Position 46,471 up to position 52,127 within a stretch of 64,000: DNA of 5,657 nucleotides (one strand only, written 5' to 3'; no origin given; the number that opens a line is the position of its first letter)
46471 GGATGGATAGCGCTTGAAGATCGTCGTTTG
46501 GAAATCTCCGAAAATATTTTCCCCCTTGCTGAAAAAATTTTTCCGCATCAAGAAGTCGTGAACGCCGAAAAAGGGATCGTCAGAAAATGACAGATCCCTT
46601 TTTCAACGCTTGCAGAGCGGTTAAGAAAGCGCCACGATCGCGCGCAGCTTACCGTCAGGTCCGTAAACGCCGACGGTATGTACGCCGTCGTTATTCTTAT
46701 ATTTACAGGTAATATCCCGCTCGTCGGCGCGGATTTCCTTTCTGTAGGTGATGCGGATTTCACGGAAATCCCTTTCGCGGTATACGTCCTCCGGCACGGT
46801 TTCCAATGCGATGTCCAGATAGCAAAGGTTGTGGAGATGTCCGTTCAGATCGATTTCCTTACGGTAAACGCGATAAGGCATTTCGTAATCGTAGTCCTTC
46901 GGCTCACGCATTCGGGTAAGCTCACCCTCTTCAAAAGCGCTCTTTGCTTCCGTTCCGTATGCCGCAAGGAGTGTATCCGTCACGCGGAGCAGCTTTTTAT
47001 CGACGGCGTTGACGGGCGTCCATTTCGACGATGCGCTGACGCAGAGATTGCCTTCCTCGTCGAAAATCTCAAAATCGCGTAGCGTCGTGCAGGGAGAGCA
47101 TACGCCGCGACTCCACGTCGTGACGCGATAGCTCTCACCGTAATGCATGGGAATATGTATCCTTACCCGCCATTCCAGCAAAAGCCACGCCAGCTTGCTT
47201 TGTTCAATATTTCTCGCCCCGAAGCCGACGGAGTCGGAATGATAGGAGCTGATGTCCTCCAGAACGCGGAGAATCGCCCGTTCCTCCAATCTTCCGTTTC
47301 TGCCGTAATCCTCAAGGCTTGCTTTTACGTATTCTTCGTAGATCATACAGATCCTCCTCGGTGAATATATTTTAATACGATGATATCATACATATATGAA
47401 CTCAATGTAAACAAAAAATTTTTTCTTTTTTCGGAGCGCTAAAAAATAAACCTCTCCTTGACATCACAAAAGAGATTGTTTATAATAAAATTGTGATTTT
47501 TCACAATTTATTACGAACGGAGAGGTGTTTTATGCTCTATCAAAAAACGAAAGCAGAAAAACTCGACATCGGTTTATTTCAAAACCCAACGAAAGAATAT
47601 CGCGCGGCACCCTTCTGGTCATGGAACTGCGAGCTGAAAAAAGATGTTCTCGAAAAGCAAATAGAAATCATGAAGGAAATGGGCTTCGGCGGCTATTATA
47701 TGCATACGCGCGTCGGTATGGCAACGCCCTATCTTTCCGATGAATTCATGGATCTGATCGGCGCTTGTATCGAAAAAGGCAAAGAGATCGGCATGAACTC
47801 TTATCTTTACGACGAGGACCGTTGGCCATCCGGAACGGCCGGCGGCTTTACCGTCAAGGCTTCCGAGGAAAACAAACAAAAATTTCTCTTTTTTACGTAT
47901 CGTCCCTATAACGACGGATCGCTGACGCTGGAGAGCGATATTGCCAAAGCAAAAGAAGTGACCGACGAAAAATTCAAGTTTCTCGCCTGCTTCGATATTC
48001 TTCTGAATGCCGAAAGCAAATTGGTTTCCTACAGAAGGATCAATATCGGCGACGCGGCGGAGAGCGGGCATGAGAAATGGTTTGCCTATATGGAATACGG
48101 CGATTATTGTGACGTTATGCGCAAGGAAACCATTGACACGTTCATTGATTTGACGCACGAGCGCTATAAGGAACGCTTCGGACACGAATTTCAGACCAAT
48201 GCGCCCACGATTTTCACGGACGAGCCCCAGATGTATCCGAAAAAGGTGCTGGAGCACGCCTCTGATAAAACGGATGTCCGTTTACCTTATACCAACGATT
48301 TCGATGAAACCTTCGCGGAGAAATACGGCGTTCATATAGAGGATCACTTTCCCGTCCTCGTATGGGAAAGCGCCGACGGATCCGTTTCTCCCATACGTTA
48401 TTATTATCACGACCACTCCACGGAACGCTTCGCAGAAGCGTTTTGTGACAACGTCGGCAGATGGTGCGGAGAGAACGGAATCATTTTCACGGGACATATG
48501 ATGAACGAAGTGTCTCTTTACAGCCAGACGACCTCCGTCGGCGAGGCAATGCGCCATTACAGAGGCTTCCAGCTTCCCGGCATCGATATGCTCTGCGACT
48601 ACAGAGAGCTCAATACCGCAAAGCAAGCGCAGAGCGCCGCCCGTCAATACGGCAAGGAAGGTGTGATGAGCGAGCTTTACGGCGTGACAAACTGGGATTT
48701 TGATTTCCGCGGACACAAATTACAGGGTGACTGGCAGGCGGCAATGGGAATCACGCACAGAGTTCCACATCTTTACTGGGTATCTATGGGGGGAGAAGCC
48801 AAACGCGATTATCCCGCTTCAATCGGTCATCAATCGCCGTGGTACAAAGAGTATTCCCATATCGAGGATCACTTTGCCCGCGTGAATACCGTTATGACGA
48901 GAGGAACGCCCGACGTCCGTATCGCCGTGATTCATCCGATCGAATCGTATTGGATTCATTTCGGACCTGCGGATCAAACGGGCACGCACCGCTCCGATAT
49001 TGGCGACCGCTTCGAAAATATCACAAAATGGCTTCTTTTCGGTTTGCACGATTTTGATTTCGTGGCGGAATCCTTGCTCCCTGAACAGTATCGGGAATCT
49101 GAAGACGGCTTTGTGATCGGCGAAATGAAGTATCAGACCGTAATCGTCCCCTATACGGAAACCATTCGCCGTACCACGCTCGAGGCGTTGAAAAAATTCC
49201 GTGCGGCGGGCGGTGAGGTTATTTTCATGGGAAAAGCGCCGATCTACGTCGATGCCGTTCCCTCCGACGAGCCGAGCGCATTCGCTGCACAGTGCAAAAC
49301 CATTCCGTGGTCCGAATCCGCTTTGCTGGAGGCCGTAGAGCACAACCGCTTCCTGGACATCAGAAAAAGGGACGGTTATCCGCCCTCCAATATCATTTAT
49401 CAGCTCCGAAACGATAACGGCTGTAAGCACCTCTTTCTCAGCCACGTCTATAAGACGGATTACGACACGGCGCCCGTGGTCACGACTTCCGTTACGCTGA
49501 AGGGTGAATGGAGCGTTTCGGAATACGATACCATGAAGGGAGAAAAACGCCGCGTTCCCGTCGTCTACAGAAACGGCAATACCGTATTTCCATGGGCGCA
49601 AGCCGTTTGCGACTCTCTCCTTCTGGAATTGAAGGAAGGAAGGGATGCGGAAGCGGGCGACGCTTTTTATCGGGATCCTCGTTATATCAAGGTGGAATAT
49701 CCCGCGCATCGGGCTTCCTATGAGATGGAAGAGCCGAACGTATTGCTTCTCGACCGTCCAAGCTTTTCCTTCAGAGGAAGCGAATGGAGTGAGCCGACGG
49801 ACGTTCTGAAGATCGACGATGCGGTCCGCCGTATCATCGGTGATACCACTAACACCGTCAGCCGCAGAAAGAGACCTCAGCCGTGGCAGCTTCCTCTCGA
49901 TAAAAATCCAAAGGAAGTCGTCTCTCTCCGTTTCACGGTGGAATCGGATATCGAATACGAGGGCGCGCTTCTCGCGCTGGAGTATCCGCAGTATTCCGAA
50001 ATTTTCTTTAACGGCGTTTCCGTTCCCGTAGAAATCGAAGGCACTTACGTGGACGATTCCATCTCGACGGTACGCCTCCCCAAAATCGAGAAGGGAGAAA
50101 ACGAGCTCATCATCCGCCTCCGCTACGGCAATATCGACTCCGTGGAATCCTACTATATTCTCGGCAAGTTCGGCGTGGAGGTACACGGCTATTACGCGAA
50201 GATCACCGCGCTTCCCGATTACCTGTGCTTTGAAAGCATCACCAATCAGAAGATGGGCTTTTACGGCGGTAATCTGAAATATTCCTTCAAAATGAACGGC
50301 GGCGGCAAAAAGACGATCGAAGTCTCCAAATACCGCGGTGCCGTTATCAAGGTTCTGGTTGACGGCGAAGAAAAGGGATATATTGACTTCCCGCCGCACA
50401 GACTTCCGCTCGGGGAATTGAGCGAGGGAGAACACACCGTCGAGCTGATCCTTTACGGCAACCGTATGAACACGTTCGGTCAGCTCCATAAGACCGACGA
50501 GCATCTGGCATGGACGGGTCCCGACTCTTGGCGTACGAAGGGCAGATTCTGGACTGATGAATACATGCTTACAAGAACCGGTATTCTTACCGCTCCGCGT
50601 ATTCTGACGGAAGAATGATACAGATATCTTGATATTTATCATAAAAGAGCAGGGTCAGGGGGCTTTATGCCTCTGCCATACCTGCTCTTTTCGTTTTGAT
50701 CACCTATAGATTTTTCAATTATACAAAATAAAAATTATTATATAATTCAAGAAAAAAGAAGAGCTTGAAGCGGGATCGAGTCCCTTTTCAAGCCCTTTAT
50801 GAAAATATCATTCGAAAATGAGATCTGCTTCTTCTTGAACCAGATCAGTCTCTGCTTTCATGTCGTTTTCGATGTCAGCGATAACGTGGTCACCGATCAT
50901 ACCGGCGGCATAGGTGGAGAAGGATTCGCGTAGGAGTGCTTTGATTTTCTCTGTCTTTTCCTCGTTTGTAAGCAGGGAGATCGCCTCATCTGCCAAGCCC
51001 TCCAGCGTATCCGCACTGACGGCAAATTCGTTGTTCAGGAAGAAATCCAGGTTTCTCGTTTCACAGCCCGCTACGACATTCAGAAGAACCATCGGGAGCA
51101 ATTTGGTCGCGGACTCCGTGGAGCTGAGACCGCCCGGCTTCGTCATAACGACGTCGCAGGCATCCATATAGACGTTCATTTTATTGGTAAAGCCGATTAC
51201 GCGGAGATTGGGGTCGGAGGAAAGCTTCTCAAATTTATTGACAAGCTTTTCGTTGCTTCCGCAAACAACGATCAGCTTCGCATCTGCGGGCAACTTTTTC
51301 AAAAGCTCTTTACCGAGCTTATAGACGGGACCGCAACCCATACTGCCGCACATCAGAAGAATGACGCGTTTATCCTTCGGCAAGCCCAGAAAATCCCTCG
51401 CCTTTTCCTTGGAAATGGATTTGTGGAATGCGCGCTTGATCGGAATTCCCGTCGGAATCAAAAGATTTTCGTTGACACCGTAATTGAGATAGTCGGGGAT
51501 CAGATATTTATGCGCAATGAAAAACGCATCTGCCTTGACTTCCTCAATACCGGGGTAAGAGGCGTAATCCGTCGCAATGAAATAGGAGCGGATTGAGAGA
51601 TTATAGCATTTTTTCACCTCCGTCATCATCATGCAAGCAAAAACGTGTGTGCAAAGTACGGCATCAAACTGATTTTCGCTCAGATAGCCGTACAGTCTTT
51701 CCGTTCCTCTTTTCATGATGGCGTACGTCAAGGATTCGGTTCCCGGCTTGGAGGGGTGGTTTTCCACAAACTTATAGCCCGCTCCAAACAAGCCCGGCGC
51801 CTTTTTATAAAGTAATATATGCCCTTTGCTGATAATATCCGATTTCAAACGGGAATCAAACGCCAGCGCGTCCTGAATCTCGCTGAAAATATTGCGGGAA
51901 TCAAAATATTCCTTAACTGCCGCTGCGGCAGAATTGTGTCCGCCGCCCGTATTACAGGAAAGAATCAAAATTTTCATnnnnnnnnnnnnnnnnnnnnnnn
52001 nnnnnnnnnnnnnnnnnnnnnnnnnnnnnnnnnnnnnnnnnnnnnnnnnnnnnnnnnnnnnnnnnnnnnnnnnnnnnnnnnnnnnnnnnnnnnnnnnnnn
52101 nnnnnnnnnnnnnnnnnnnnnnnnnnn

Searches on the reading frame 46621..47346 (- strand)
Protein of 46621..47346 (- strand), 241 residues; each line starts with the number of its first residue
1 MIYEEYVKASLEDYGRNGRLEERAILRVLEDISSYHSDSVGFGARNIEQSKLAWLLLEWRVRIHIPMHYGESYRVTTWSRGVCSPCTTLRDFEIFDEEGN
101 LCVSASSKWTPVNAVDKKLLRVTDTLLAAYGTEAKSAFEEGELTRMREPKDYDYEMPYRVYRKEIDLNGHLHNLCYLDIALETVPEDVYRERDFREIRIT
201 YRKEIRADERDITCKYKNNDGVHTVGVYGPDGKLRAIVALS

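Call 86: search_protein_families(library=pfam, proteins=[window:46621-47346:-], max_evalue=0.00001)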
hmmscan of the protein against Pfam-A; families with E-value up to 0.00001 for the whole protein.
window:46621-47346:- (241 aa): 2 families
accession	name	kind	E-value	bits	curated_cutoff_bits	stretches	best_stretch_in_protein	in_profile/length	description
PF01643.23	Acyl-ACP_TE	-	1.3e-19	70.7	23.7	1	5-130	6-131/131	Acyl-ACP thioesterase N-terminal domain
PF20791.3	Acyl-ACP_TE_C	-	1.9e-10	41.2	21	1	150-210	4-64/101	Acyl-ACP thioesterase C-terminal domain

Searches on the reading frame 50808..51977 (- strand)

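Call 23: search_protein_families(library=pfam, proteins=[window:50808-51977:-])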
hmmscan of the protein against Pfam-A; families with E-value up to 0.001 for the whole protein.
window:50808-51977:- (389 aa): 3 families
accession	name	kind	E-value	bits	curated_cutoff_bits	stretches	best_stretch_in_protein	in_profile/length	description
PF06925.17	MGDG_synth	-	2e-13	51.2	25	1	14-180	1-169/169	Monogalactosyldiacylglycerol (MGDG) synthase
PF04101.22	Glyco_tran_28_C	-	1.6e-05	25.5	22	1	205-298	1-96/166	Glycosyltransferase family 28 C-terminal domain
PF00534.26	Glycos_transf_1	-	2e-05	24.6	26.4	1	219-346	30-166/172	Glycosyl transferases group 1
